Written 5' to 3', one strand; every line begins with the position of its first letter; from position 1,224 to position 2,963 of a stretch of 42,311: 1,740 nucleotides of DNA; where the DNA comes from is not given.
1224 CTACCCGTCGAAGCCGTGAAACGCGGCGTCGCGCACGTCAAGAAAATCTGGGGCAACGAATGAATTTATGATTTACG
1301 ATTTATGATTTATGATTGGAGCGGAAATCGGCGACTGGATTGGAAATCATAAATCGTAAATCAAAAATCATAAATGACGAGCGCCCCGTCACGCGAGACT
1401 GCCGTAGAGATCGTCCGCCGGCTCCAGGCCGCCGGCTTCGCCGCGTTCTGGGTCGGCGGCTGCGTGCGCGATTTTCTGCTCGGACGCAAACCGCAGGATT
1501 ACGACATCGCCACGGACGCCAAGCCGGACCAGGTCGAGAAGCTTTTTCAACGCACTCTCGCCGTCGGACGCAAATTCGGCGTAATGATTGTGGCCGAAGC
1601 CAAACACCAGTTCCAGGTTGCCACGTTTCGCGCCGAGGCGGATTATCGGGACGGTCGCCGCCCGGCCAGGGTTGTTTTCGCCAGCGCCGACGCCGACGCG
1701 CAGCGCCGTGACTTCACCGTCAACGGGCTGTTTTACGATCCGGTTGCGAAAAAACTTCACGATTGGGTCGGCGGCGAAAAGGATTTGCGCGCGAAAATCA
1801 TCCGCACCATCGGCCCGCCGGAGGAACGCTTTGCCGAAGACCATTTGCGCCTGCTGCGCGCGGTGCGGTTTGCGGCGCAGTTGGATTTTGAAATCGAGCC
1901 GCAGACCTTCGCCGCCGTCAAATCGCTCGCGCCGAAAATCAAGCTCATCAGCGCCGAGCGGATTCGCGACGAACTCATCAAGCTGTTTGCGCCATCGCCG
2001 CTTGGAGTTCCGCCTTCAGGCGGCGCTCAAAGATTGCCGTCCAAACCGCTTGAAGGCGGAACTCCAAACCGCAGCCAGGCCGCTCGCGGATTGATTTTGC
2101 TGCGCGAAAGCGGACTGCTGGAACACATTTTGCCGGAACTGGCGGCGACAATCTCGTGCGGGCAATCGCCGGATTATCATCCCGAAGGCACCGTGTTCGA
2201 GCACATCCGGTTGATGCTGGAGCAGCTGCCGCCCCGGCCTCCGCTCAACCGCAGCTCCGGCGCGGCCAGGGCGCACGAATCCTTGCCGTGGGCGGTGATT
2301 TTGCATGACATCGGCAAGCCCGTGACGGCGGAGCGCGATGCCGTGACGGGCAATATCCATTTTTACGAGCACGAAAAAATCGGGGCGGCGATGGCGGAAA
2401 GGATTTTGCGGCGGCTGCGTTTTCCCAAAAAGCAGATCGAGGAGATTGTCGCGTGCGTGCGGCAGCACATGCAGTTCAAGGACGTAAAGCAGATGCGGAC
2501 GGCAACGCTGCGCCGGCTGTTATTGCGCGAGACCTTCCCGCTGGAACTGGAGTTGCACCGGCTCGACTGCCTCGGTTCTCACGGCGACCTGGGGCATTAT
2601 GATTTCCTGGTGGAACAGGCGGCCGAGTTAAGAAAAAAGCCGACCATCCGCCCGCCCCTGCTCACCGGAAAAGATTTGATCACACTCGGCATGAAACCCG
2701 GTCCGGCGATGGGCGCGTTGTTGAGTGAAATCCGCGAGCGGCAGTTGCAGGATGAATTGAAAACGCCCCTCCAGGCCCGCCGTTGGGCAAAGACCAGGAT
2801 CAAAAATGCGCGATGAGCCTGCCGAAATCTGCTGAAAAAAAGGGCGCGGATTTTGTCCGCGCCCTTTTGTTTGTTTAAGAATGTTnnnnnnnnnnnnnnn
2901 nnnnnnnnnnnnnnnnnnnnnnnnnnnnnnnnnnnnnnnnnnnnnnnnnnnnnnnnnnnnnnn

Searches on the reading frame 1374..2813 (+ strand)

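Call 60: search_protein_families(library=pfam, proteins=[window:1374-2813:+], max_evalue=0.001)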
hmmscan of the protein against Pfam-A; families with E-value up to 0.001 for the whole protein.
window:1374-2813:+ (480 aa): 4 families
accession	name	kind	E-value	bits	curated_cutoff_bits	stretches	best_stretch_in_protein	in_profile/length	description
PF01743.26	PolyA_pol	-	2.2e-37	128.6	23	1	25-144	2-126/126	Poly A polymerase head domain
PF12627.12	PolyA_pol_RNAbd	-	2.6e-17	62.8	22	2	171-206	1-36/64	Probable RNA and SrmB- binding site of polymerase A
PF01966.28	HD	-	9.3e-08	32.8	22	1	304-377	27-93/116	HD domain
PF13735.12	tRNA_NucTran2_2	-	3.5e-06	27.5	27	1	339-464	22-140/149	tRNA nucleotidyltransferase domain 2 putative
